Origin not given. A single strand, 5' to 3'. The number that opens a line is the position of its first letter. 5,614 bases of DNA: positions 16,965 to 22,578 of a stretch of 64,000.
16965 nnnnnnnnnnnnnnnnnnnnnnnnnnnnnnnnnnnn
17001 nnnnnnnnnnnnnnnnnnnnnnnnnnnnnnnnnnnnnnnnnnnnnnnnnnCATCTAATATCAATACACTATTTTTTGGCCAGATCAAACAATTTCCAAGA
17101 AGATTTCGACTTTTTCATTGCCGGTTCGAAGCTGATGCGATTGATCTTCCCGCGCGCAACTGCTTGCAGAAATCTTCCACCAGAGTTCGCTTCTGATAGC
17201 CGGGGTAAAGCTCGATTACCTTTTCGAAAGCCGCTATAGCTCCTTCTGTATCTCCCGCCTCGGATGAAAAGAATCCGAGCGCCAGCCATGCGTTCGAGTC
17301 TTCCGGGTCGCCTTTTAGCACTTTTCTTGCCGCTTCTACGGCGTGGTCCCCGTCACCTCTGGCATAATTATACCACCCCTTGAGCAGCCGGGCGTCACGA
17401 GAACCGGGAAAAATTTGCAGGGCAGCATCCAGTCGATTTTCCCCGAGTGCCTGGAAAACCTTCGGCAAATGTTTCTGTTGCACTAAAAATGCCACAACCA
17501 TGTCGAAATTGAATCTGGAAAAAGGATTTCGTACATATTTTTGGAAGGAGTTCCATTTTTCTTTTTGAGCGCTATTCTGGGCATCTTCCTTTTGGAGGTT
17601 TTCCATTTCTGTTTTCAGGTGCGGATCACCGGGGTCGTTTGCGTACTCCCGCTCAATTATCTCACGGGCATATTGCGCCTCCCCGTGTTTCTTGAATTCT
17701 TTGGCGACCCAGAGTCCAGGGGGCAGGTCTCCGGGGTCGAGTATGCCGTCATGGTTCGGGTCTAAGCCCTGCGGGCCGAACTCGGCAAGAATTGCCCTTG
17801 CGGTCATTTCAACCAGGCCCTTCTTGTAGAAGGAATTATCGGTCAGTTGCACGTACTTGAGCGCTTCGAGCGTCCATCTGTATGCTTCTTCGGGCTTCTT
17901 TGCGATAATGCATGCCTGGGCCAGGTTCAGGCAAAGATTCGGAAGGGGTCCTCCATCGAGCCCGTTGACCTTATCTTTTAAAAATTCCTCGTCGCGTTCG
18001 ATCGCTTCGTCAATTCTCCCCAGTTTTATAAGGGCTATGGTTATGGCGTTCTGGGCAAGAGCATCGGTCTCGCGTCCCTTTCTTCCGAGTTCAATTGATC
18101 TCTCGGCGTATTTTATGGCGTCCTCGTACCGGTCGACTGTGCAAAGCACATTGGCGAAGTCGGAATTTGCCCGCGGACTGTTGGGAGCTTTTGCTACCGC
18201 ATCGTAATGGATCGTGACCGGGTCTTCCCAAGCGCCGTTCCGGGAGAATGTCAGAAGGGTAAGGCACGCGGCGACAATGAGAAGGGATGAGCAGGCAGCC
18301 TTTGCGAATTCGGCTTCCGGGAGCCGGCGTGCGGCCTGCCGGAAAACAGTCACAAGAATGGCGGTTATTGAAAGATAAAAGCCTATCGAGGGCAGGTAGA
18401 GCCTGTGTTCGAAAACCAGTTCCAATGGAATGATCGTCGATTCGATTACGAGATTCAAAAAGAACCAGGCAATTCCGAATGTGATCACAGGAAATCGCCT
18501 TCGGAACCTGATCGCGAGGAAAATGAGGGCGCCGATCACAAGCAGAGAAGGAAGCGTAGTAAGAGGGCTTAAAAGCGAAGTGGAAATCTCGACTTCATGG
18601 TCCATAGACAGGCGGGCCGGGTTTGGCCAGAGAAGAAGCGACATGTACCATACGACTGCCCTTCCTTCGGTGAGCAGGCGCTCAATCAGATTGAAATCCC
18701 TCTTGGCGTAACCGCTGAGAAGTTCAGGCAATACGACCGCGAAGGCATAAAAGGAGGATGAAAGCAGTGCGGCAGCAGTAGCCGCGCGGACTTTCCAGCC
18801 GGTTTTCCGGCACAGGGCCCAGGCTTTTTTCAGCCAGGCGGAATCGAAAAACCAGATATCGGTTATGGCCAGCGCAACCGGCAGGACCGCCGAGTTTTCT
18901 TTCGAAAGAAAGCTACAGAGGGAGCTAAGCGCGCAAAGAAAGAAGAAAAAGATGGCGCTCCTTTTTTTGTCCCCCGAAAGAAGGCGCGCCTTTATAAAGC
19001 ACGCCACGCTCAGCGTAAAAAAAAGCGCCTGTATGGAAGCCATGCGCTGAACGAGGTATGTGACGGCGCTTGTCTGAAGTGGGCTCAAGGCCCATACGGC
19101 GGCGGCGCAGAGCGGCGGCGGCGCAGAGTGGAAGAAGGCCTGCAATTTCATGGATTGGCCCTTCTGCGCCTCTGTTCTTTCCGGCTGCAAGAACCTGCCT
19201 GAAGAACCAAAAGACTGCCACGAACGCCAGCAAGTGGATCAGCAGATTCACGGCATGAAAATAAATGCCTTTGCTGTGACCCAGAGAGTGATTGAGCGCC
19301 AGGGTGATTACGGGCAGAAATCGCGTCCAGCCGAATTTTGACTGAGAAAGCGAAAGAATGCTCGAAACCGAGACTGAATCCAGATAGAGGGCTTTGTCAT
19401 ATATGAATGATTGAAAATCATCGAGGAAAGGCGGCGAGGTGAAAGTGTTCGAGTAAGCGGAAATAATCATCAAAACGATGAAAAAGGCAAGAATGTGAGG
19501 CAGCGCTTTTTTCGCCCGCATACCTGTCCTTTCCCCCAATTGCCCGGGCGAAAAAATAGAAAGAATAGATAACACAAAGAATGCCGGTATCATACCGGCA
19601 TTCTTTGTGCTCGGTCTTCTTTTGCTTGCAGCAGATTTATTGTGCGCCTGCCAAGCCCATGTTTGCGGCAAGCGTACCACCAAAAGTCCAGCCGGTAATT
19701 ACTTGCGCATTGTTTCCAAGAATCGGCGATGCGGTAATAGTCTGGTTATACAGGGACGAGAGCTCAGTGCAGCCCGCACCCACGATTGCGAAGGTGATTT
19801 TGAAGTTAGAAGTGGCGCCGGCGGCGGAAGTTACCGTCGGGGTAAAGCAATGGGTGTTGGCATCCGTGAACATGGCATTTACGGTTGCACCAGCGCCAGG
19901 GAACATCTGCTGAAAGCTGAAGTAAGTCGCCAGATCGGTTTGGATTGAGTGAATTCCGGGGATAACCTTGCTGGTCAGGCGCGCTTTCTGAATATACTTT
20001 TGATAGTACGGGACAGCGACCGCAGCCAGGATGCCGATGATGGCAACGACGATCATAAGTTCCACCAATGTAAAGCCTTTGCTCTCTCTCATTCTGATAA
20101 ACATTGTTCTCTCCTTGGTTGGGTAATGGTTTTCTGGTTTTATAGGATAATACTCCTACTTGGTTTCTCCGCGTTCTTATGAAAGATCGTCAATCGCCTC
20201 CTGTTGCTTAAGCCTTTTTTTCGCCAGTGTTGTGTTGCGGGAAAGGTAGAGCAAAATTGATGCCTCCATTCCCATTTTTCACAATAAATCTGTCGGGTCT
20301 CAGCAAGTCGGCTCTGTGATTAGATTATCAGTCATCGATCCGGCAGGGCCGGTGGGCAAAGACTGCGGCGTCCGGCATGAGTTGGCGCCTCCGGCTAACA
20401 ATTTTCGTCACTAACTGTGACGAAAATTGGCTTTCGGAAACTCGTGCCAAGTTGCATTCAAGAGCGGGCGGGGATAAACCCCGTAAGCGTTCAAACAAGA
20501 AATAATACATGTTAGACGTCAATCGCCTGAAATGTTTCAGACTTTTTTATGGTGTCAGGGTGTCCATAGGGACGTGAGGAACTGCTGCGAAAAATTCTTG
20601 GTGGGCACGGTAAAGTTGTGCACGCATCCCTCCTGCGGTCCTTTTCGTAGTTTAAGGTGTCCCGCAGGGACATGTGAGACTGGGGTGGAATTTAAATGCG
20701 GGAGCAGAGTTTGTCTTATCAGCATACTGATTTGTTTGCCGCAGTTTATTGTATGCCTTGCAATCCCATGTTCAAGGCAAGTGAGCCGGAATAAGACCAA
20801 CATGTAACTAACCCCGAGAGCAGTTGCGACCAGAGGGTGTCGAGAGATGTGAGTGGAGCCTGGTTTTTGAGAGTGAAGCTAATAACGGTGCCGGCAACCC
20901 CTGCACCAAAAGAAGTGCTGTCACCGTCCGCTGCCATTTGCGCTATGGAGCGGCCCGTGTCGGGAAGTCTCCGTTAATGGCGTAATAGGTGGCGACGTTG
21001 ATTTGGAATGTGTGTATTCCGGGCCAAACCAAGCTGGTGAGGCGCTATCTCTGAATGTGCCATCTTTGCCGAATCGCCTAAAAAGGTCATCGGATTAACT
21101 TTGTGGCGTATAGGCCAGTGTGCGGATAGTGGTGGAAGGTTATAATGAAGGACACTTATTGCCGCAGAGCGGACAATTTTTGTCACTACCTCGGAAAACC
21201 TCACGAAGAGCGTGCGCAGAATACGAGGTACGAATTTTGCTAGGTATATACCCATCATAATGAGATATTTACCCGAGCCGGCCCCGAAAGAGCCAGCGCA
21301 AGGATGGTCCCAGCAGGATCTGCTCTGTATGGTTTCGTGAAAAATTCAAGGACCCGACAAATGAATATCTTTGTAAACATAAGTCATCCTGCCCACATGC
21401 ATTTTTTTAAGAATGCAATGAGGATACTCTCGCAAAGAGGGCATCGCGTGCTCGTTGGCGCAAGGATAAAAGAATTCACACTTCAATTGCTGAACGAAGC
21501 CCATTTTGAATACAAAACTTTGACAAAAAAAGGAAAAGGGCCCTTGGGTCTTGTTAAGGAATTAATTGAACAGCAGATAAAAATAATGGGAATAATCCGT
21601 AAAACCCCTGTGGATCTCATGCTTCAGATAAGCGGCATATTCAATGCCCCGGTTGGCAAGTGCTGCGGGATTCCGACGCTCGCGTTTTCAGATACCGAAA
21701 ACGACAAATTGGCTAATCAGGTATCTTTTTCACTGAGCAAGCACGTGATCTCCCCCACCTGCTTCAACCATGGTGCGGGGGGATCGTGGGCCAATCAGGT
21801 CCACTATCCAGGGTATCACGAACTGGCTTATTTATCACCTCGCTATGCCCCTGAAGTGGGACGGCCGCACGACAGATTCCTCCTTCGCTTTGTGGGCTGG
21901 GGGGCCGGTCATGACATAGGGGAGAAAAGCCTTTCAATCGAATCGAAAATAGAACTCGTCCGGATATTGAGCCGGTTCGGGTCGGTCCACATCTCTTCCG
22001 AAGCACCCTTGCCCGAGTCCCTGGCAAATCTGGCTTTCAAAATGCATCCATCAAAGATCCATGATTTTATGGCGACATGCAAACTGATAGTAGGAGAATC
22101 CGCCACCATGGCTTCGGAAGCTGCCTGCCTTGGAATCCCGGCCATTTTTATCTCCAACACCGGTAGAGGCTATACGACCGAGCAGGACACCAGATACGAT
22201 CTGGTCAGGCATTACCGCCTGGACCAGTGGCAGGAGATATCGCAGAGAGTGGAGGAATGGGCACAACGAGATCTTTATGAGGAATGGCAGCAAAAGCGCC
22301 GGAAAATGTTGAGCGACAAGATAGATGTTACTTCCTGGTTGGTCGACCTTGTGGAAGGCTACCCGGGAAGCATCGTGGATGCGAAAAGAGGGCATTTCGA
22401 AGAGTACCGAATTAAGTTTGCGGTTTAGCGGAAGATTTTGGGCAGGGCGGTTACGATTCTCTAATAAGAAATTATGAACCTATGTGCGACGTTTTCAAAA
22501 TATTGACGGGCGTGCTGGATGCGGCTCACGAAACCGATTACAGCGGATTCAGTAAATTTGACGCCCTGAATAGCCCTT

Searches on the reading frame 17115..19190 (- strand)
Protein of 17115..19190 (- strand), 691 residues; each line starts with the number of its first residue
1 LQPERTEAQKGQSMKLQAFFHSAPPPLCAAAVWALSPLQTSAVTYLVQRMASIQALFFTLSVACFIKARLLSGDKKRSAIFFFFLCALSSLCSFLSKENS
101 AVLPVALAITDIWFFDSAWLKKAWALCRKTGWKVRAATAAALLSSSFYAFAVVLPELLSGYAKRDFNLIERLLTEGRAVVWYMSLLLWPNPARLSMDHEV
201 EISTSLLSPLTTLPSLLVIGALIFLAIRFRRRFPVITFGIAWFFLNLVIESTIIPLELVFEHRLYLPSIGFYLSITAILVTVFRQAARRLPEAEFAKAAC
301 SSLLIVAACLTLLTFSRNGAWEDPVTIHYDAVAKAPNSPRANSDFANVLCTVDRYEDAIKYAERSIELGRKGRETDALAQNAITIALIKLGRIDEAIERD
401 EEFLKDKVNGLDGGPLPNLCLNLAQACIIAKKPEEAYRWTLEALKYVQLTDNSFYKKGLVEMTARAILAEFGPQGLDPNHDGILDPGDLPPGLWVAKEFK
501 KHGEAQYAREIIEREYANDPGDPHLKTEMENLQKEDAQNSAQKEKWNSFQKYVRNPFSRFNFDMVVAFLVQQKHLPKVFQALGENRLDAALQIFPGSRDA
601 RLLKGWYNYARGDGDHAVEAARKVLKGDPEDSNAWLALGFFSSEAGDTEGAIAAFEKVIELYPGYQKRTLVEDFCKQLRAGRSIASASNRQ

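Call 24: search_protein_families(library=pfam, proteins=[window:17115-19190:-], max_evalue=0.001)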
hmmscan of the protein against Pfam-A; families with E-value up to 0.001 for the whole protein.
window:17115-19190:- (691 aa): 12 families
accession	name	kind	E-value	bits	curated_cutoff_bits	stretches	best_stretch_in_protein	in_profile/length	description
PF07719.23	TPR_2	-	2.2e-13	49.6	27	0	633-664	2-33/34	Tetratricopeptide repeat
PF14559.12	TPR_19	-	3.7e-12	46.8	25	1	610-663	3-56/68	Tetratricopeptide repeat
PF13424.12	TPR_12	-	1.3e-10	41.7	30.1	1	341-402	5-70/77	Tetratricopeptide repeat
PF13431.12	TPR_17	-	2.3e-09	37.2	24.4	0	621-652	2-33/34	Tetratricopeptide repeat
PF00515.34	TPR_1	-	2.6e-09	36.9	27.8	0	633-665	2-34/34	Tetratricopeptide repeat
PF13428.12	TPR_14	-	9.7e-09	35.5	23.5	0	599-639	2-42/44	Tetratricopeptide repeat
PF13181.12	TPR_8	-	5.7e-08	32.8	25.7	0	633-663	2-32/34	Tetratricopeptide repeat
PF13432.12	TPR_16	-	1.3e-07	32.4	32.7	1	603-664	2-63/65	Tetratricopeptide repeat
PF13374.12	TPR_10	-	1.2e-05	25.6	27.5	0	344-370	7-33/42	Tetratricopeptide repeat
PF23914.1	TPR_CcmH_CycH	-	2.2e-05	24.8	42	1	622-664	40-82/158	Cytochrome c-type biogenesis protein H TPR domain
PF13174.12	TPR_6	-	3e-05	24.8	26.3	0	634-664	2-32/33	Tetratricopeptide repeat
PF13371.12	TPR_9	-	0.00041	20.7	35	0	603-671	1-68/73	Tetratricopeptide repeat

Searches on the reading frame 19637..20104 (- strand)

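Call 30: search_protein_families(library=pfam, proteins=[window:19637-20104:-], max_evalue=0.001)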
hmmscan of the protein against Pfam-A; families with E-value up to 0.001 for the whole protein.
window:19637-20104:- (155 aa): 1 family
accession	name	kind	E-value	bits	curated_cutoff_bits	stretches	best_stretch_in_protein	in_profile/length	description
PF07963.17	N_methyl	-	4e-09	36.1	21.2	1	5-30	1-26/27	Prokaryotic N-terminal methylation motif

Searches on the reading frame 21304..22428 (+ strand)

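Call 24: search_protein_families(library=pfam, proteins=[window:21304-22428:+], max_evalue=0.001)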
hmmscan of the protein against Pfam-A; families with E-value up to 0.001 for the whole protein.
window:21304-22428:+ (374 aa): 1 family
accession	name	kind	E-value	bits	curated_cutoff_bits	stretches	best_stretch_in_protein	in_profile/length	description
PF04007.18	DUF354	-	2.6e-10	40.3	22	1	21-174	2-159/349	Protein of unknown function (DUF354)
